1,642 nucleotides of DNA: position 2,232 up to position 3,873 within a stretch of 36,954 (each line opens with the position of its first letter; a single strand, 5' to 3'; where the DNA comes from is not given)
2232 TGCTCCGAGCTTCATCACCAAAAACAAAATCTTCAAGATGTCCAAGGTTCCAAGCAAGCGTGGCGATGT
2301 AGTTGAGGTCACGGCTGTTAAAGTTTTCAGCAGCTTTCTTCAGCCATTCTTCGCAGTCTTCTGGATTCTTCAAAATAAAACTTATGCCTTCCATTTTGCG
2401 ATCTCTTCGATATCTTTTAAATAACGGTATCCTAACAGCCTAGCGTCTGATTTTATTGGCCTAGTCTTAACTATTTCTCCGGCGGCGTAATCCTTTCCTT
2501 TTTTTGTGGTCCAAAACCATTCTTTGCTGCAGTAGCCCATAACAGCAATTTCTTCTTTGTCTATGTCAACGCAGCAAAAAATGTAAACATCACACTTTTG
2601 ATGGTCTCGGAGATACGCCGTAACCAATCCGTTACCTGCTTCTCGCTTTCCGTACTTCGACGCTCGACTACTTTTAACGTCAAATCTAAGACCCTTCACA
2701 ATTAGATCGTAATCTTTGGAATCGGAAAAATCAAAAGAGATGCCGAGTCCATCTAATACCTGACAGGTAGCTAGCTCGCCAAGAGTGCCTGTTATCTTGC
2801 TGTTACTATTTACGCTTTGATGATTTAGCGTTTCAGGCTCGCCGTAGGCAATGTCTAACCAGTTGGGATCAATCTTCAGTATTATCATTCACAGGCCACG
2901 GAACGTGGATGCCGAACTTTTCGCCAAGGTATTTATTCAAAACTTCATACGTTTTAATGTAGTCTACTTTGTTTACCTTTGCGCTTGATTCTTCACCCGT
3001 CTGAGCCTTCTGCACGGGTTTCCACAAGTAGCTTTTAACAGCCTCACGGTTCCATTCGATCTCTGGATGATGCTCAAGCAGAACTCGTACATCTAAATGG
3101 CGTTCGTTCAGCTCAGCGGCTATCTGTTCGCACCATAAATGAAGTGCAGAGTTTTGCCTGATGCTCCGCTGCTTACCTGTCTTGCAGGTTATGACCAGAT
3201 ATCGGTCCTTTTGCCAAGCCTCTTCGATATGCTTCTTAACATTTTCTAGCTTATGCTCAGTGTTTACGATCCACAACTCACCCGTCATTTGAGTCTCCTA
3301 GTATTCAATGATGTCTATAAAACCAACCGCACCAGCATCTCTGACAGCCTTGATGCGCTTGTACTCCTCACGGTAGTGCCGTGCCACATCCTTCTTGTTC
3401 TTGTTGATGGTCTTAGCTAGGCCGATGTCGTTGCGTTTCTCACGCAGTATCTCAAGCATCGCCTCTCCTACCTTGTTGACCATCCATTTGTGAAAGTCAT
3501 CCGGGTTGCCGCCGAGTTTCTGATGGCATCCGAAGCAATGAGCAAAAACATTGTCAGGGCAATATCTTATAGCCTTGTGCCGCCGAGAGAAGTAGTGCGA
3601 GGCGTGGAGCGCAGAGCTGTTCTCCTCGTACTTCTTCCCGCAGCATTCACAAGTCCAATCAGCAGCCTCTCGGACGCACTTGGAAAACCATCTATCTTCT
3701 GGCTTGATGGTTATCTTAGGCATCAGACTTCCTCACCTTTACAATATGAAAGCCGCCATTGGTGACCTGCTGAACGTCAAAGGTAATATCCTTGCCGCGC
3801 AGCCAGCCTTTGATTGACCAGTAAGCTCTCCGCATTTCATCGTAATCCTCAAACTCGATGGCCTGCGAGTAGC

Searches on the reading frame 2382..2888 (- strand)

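Call 15: search_protein_families(library=phrogs, proteins=[window:2382-2888:-], max_evalue=0.001)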
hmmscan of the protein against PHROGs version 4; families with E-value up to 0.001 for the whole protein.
window:2382-2888:- (168 aa): 1 family
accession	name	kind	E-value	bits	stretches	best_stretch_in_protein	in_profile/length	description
phrog_5018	-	unknown function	0.00049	21.3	1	29-128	3-113/134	-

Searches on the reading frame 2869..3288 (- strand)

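Call 15: search_protein_families(library=phrogs, proteins=[window:2869-3288:-], max_evalue=0.001)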
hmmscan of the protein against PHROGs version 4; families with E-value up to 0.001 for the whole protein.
window:2869-3288:- (139 aa): 2 families
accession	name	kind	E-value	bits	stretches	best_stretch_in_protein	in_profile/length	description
phrog_7283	-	DNA, RNA and nucleotide metabolism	2.2e-08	35.3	1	7-62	6-61/156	NinB/ Orf homologous recombination mediator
phrog_72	-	DNA, RNA and nucleotide metabolism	5e-05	24.5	1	13-98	19-96/161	NinB/ Orf homologous recombination mediator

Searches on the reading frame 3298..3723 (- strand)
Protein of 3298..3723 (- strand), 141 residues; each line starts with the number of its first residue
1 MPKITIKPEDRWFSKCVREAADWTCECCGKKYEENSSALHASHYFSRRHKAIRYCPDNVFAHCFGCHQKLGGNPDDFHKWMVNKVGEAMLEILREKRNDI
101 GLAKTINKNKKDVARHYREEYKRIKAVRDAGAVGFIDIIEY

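Call 15: search_protein_families(library=phrogs, proteins=[window:3298-3723:-], max_evalue=0.001)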
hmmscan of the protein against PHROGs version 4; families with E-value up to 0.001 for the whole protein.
window:3298-3723:- (141 aa): 4 families
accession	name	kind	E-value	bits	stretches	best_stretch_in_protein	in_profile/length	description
phrog_5034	-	DNA, RNA and nucleotide metabolism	3.4e-27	96.3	1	8-130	17-136/138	NinG/ Rap DNA junction specific endonuclease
phrog_171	-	DNA, RNA and nucleotide metabolism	4.9e-07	30.7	1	21-128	123-225/452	NinG/ Rap DNA junction specific endonuclease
phrog_119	-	DNA, RNA and nucleotide metabolism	1.5e-05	25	1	15-120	196-303/443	HNH endonuclease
phrog_144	-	DNA, RNA and nucleotide metabolism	9.7e-05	23.1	1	12-76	74-138/175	HNH endonuclease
